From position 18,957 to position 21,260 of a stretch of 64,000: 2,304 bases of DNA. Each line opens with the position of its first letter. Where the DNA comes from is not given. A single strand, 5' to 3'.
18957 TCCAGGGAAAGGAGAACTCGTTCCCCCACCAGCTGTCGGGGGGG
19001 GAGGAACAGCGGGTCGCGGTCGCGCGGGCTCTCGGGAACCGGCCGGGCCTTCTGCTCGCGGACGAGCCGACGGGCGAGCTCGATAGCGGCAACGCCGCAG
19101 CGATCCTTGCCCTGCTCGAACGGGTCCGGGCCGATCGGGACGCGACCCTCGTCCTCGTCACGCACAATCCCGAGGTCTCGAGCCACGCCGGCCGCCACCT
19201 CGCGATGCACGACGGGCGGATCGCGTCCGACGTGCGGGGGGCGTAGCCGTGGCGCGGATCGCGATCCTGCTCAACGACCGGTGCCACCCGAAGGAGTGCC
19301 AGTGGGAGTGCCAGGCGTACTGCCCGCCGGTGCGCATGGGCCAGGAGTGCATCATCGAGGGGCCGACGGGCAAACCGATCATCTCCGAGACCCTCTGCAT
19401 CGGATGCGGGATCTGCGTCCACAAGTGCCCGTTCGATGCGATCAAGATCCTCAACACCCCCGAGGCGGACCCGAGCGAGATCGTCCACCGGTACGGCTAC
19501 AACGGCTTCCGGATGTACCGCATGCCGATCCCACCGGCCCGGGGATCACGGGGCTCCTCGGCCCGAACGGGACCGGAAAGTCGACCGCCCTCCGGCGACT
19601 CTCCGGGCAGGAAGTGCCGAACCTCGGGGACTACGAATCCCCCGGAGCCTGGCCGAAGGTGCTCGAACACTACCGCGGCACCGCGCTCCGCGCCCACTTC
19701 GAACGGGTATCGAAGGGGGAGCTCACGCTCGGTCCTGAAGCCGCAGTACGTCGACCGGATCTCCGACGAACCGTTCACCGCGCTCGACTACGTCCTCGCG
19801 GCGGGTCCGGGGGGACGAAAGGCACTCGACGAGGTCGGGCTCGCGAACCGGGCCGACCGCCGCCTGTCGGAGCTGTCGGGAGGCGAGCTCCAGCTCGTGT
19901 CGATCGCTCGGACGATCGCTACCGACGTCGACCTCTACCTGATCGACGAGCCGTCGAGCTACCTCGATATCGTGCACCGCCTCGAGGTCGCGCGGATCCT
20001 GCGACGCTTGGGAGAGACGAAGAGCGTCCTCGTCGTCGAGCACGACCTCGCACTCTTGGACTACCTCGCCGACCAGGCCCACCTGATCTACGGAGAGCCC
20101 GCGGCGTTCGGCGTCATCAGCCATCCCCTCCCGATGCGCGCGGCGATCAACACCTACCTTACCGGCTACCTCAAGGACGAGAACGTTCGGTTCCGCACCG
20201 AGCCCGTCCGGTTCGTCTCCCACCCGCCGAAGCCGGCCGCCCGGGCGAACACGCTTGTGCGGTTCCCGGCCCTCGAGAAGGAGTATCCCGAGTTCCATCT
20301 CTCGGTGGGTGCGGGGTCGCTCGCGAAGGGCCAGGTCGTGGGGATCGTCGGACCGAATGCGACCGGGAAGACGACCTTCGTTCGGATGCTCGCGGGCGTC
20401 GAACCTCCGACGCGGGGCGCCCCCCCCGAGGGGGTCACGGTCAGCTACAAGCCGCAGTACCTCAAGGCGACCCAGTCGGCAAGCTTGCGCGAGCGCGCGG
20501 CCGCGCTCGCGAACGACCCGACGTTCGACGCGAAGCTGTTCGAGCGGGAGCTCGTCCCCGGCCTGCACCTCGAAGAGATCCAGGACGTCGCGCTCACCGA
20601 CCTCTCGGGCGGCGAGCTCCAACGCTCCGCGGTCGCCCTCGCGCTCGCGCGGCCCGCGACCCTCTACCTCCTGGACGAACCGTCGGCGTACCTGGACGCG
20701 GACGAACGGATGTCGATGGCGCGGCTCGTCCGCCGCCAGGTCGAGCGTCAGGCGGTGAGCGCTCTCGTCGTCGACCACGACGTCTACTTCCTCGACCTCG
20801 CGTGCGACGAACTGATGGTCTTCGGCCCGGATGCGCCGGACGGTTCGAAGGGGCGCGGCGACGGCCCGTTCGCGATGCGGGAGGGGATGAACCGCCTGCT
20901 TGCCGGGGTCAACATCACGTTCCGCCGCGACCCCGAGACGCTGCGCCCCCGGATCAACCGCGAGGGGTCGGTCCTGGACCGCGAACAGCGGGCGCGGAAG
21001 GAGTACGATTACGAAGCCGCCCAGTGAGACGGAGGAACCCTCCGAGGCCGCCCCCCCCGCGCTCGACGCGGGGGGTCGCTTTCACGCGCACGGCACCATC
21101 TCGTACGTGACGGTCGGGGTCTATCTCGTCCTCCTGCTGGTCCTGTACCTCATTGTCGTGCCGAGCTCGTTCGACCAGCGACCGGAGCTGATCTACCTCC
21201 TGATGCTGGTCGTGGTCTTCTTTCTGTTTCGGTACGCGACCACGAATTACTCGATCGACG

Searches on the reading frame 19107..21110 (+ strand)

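Call 51: search_protein_families(library=ncbifam, proteins=[window:19107-21110:+], max_evalue=1e-10)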
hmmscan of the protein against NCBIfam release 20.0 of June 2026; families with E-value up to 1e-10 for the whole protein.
window:19107-21110:+ (667 aa): 1 family
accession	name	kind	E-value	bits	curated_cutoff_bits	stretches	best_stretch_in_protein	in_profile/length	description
NF009945.0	PRK13409.1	equivalog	2.2e-15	56.4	469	1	146-207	100-161/592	ribosome biogenesis/translation initiation ATPase RLI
